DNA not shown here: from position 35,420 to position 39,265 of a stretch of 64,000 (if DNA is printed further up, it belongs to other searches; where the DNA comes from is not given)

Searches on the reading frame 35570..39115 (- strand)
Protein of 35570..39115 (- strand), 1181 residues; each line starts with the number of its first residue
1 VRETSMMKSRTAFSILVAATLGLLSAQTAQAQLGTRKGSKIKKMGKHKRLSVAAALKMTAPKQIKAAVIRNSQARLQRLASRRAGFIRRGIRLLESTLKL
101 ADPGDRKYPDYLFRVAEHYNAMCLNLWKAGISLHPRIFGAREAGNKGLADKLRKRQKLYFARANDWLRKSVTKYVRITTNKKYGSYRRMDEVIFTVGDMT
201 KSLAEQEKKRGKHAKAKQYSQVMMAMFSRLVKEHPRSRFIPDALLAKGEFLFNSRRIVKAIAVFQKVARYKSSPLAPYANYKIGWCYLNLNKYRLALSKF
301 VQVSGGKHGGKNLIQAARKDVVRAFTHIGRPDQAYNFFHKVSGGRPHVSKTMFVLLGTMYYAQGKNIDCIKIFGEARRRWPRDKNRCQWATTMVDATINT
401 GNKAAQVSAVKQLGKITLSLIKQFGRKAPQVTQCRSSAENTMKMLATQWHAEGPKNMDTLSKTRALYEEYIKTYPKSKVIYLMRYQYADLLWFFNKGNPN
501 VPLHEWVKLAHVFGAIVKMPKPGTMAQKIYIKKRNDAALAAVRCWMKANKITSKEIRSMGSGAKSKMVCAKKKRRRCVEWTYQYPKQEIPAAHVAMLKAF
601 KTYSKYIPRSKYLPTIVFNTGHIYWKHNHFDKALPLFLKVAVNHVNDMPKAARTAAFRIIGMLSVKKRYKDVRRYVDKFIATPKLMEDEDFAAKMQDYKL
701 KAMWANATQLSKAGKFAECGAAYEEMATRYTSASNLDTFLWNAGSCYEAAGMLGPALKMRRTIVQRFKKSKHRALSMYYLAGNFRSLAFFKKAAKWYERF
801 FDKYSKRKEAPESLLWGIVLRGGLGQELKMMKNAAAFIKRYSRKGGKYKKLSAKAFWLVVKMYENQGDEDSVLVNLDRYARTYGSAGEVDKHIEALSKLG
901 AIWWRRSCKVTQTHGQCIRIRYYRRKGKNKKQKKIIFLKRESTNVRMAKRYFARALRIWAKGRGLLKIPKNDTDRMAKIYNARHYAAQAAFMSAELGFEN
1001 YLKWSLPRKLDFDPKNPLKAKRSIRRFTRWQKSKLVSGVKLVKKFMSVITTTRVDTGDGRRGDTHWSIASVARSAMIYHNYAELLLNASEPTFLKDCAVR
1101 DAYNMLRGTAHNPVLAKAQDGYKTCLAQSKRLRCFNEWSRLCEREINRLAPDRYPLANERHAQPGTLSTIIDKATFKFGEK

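Call 24: search_protein_families(library=pfam, proteins=[window:35570-39115:-], max_evalue=0.001)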
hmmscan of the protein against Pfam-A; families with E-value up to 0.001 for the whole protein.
window:35570-39115:- (1181 aa): 6 families
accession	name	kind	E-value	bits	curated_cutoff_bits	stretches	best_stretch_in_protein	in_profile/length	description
PF13174.12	TPR_6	-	6.6e-07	30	26.3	0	278-300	1-23/33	Tetratricopeptide repeat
PF13428.12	TPR_14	-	2.2e-06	28.2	23.5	0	241-275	1-36/44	Tetratricopeptide repeat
PF13432.12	TPR_16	-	4.2e-06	27.5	32.7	0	251-297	7-51/65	Tetratricopeptide repeat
PF07719.23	TPR_2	-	2.8e-05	24.3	27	0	278-301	2-25/34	Tetratricopeptide repeat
PF13424.12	TPR_12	-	4e-05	24.2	30.1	0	740-799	6-70/77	Tetratricopeptide repeat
PF00515.34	TPR_1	-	5.8e-05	23.2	27.8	0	278-297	2-21/34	Tetratricopeptide repeat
